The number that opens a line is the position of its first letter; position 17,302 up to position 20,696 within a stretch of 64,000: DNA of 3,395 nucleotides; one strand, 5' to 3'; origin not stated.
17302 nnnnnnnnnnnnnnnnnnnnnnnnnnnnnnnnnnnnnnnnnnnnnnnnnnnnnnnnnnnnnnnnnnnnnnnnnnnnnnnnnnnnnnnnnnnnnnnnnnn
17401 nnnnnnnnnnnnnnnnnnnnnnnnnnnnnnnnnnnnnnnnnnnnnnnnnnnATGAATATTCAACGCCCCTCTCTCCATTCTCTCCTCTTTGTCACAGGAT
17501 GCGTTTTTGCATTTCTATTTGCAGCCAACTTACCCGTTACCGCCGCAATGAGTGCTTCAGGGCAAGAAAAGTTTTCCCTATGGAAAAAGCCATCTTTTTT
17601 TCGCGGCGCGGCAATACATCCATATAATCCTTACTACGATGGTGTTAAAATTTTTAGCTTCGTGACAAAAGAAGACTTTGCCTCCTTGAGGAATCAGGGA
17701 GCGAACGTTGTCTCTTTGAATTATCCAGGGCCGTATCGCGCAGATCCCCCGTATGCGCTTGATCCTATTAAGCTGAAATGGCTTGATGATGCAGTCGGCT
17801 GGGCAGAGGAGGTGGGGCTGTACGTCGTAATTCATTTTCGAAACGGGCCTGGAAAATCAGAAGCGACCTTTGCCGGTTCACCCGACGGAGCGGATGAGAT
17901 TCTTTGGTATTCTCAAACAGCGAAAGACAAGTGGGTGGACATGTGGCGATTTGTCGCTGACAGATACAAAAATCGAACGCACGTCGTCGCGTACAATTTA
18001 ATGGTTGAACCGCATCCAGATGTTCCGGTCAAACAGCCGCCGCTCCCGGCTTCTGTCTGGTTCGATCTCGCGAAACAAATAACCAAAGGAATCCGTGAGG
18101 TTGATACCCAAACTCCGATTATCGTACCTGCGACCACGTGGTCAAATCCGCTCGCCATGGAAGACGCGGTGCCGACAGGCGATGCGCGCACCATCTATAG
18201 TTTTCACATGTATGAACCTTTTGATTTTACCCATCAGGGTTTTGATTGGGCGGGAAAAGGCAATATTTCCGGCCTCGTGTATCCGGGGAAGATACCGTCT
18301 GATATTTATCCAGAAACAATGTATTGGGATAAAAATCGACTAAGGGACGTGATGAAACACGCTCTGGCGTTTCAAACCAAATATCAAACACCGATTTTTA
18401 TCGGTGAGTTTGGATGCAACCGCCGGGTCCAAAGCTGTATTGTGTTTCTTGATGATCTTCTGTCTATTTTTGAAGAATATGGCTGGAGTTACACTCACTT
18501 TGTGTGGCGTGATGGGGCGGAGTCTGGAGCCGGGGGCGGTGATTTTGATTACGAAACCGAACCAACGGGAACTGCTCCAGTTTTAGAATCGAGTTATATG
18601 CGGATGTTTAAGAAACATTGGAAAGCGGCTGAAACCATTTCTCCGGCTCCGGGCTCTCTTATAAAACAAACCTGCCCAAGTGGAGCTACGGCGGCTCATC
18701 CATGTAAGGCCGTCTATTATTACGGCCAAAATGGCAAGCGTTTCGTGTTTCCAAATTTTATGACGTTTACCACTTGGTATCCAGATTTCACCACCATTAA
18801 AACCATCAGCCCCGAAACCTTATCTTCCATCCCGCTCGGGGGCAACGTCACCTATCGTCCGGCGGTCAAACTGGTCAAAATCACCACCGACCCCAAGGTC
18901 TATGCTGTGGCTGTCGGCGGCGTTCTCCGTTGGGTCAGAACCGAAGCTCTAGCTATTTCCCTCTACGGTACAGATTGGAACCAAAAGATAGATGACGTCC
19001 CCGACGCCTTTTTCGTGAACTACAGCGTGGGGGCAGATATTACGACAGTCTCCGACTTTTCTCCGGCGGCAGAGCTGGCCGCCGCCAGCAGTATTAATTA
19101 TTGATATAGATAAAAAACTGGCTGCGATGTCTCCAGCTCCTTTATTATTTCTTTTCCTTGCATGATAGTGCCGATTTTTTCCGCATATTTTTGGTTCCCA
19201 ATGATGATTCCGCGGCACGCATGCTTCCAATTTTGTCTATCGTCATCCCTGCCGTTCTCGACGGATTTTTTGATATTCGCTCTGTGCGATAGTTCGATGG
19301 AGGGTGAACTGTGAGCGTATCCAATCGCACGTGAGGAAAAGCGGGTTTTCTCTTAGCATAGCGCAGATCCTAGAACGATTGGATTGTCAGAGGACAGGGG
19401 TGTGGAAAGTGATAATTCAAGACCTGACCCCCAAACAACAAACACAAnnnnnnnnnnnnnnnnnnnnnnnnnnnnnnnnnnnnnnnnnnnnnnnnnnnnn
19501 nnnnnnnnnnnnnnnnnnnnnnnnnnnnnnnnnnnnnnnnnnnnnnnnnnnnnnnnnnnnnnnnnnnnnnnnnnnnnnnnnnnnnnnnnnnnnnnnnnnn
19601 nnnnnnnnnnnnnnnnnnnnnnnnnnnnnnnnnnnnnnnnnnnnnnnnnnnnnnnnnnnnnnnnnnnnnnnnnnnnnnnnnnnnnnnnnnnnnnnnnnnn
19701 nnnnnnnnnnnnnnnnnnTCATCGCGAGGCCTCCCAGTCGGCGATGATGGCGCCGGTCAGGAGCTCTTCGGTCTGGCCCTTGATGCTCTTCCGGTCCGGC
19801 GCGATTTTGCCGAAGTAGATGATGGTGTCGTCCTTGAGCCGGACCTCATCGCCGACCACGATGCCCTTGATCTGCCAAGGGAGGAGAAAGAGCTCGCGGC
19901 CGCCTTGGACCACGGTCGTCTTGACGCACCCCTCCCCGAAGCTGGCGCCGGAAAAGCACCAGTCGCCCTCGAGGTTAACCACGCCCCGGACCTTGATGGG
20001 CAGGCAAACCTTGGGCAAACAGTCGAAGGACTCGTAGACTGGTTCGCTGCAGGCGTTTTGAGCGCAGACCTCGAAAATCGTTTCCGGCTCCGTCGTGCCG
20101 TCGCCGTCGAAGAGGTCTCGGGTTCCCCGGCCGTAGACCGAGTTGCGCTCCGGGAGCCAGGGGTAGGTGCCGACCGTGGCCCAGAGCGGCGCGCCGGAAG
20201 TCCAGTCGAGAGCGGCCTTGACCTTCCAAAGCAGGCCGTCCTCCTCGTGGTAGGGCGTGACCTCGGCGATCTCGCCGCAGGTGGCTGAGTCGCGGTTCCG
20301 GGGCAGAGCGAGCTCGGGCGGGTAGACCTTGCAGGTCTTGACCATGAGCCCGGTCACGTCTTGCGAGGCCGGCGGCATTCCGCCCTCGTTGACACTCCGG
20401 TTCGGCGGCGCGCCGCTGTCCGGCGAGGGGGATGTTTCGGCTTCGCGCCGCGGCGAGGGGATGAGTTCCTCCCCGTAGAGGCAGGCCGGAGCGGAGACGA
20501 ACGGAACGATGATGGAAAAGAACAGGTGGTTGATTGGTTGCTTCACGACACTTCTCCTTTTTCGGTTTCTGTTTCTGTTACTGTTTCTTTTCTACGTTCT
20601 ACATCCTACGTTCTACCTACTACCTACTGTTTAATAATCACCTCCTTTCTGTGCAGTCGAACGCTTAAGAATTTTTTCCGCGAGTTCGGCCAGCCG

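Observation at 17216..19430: Low-GC glycoside hydrolase family 5 cellulase island bracketed by 22-bp direct repeats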

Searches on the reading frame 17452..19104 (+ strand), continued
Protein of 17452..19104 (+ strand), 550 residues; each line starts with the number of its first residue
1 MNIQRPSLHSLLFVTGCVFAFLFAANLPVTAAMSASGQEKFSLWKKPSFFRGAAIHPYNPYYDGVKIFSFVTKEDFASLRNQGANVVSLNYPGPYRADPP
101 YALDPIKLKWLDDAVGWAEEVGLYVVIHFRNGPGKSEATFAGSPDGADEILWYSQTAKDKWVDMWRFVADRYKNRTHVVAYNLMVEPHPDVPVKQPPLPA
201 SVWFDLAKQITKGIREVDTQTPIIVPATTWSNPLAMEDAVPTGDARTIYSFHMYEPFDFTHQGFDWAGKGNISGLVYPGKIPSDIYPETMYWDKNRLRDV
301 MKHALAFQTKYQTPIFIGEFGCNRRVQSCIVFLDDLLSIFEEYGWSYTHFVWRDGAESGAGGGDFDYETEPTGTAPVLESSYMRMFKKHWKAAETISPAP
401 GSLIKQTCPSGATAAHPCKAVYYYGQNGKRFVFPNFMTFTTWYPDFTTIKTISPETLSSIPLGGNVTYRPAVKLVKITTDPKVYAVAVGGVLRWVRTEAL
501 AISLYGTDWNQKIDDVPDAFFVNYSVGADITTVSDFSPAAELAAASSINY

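Call 41: search_protein_families(library=ncbifam, proteins=[window:17452-19104:+], max_evalue=0.001)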
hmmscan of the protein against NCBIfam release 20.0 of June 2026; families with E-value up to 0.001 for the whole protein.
window:17452-19104:+ (550 aa): 0 families

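Call 49: search_solved_structures(query=window:17452-19104:+, max_evalue=0.001, show_alignments=2)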
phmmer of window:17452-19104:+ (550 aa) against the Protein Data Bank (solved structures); distinct sequences matched with E-value up to 0.001: 30.
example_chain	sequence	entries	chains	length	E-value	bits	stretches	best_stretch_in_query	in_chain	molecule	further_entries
8b3y_A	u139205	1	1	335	3.9e-26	95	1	108-387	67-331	Endoglucanase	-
8ag9_A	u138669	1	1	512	1.2e-25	93.4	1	108-388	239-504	Endoglucanase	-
8anx_AAA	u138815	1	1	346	1.6e-25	92.9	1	108-388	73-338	Endoglucanase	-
1cec_A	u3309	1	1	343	3.2e-20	75.5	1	67-344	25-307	ENDOGLUCANASE CELC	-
1cen_A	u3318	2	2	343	5.6e-20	74.7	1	67-344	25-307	CELLULASE CELC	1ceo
6kdd_A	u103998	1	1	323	2.1e-18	69.4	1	161-353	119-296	Endoglucanase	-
3amc_A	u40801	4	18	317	1.6e-17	66.5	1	148-352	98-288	Endoglucanase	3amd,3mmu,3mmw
3azr_A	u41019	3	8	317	1e-16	63.9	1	148-352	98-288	Endoglucanase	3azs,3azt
9ku5_A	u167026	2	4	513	1e-16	63.9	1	70-360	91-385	Glycoside hydrolase | Putative beta-xylosidase GE32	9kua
3amg_A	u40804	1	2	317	1.1e-16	63.8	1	148-352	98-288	Endoglucanase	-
3aof_A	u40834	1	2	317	1.1e-16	63.7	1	148-352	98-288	Endoglucanase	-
7vt5_A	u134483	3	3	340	2.4e-16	62.7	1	100-349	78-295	Endoglucanase H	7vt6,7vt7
7vt8_A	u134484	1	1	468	1.6e-15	60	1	101-277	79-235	Endoglucanase H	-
3rjy_A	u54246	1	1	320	1.9e-15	59.7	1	161-351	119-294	Endoglucanase FnCel5A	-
3nco_A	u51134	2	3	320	1.9e-15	59.7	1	161-351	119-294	Endoglucanase FnCel5A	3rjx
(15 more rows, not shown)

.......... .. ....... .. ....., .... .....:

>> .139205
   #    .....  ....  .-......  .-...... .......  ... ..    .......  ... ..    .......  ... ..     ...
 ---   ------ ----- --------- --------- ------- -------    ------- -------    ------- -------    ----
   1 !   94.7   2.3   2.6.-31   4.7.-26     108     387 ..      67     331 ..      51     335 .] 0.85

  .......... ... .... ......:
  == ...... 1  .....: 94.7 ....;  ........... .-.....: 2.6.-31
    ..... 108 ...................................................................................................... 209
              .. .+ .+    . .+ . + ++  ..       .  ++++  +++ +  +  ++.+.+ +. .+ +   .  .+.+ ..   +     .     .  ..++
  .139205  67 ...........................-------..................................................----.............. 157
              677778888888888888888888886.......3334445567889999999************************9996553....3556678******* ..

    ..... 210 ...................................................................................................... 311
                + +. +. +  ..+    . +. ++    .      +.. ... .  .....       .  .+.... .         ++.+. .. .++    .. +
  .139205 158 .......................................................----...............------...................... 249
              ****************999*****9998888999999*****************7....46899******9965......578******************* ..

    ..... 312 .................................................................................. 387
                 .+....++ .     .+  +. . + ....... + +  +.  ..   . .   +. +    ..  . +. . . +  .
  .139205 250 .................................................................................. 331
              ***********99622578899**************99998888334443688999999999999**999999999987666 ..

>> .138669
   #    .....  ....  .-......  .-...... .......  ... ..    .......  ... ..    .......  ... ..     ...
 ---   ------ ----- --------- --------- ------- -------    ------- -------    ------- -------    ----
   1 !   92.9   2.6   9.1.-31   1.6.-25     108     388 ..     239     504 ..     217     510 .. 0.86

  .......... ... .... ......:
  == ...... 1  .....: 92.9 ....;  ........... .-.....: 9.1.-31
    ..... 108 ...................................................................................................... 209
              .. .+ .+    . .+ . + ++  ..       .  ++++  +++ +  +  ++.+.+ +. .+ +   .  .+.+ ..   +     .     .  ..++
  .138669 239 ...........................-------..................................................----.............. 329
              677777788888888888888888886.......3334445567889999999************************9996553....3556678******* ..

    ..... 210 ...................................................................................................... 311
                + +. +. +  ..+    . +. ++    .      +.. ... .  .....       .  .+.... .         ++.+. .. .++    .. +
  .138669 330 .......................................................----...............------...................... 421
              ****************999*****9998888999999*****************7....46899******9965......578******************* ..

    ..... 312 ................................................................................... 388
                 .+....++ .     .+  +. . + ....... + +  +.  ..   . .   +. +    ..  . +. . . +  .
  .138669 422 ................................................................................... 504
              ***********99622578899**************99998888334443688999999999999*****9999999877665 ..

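Call 50: list_cluster_members(proteins=[P0003, P0004, P0005, P0017, P0019, P0053])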
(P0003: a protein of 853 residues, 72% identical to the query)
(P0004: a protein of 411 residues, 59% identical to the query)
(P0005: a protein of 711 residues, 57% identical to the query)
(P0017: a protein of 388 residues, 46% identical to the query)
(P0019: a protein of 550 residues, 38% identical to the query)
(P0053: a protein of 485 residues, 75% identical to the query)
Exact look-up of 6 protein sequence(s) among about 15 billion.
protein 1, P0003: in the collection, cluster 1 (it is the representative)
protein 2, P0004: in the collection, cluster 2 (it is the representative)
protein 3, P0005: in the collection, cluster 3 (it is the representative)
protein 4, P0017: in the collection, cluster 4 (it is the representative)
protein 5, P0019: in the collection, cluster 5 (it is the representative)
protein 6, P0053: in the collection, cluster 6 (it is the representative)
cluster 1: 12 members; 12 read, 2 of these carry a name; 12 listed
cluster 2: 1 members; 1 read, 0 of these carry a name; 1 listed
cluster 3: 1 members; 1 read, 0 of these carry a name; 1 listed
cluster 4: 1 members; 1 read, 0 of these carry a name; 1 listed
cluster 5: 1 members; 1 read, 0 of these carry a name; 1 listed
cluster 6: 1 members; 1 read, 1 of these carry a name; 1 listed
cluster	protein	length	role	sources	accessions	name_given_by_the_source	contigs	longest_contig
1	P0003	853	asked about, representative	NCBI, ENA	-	-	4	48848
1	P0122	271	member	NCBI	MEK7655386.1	MAG: endo-1,4-beta-xylanase, partial [Patescibacteria group bacterium]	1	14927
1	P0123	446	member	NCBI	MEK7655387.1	MAG: cellulase family glycosylhydrolase, partial [Patescibacteria group bacterium]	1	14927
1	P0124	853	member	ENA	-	-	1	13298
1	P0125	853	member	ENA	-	-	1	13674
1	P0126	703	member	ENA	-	-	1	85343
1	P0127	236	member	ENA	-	-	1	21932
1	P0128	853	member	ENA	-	-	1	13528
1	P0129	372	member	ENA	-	-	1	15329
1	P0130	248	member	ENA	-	-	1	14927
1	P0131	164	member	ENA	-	-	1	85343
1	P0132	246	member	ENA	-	-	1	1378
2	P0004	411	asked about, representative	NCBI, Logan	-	-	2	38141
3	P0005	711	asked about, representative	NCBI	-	-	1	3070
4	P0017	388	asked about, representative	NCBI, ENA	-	-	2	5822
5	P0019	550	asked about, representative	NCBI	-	-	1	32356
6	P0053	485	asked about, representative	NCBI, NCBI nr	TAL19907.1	hypothetical protein EPN90_02145 [Patescibacteria group bacterium] | MAG: hypothetical protein EPN90_02145 [Patescibacteria group bacterium]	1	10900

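Call 51: find_encoding_contigs(protein=P0053, flank=10000, max_places=3)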
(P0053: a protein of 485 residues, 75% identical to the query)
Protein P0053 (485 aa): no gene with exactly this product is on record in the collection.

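Call 52: find_encoding_contigs(protein=P0065, flank=10000, max_places=3)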
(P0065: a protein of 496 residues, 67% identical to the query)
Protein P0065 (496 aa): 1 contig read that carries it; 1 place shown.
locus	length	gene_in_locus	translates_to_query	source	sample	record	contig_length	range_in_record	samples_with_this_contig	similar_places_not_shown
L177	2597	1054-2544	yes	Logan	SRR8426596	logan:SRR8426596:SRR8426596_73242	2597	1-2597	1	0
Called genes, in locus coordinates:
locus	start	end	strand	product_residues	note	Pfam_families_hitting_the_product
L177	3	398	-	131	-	?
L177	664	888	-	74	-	-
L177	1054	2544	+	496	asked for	PF00331:Glyco_hydro_10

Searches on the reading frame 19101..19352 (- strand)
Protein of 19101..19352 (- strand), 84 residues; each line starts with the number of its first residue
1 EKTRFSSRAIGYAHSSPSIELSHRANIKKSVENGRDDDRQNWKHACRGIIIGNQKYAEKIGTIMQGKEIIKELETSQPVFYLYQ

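Call 23: search_protein_families(library=pfam, proteins=[window:19101-19352:-], max_evalue=1)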
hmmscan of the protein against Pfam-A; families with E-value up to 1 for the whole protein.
seq(84 aa): 0 families

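Call 63: search_protein_representatives(protein=window:19101-19352:-)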
Query: 84 residues. Proteins with E-value up to 0.001 (for the whole library): 0; up to 1e-10: 0; up to 1e-30: 0. The best 0 are listed.

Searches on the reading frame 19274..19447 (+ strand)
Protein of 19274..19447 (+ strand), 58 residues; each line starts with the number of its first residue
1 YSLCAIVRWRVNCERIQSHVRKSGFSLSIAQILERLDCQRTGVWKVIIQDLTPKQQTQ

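Call 29: search_protein_families(library=pfam, proteins=[window:19274-19447:+], max_evalue=1)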
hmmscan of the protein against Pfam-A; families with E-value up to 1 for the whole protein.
seq(58 aa): 1 family
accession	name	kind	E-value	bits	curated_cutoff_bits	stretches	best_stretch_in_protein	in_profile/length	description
PF08279.18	HTH_11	-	0.071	13.4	25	1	21-47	10-36/55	HTH domain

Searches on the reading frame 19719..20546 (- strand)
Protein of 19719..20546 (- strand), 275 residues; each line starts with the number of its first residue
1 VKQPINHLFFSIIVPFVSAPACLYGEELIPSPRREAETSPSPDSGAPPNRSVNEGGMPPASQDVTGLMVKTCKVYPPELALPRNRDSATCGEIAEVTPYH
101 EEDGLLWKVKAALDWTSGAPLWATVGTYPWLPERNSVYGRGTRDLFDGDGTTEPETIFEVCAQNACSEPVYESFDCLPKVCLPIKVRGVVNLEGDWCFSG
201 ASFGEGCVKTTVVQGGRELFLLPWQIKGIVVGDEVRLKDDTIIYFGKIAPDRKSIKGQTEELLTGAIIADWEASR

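Call 7: search_protein_families(library=pfam, proteins=[window:19719-20546:-], max_evalue=0.01)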
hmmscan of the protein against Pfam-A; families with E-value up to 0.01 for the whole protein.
window:19719-20546:- (275 aa): 0 families

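Call 31: find_homologous_proteins(query=window:19719-20546:-)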
Query window:19719-20546:- (275 aa): 1 proteins with E <= 0.001 among 702 candidates.
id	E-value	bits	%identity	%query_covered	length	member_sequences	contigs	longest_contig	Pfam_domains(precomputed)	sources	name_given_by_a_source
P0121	1.6e-188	643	100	100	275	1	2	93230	-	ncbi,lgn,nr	ncbi:hypothetical protein EPN90_04310 [Patescibacteria group bacterium]|nr:MAG: hypothetical protein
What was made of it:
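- Tried and rejected: The p275 protein is an orphan (call 31).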

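Call 33: find_encoding_contigs(protein=P0121, flank=10000, max_places=6)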
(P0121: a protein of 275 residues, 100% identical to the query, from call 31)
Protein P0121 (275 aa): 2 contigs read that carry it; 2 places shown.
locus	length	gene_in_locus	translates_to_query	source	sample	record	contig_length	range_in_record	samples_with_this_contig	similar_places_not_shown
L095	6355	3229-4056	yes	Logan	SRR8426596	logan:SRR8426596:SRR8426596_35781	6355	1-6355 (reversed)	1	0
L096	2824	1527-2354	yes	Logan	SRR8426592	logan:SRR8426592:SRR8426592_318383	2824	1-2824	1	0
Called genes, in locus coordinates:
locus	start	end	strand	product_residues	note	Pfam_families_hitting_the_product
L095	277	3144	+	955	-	PF00932:LTD, PF00801:PKD, PF18911:PKD_4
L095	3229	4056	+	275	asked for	-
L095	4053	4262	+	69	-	-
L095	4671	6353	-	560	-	?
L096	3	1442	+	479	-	?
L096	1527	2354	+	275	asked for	-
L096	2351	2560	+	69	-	-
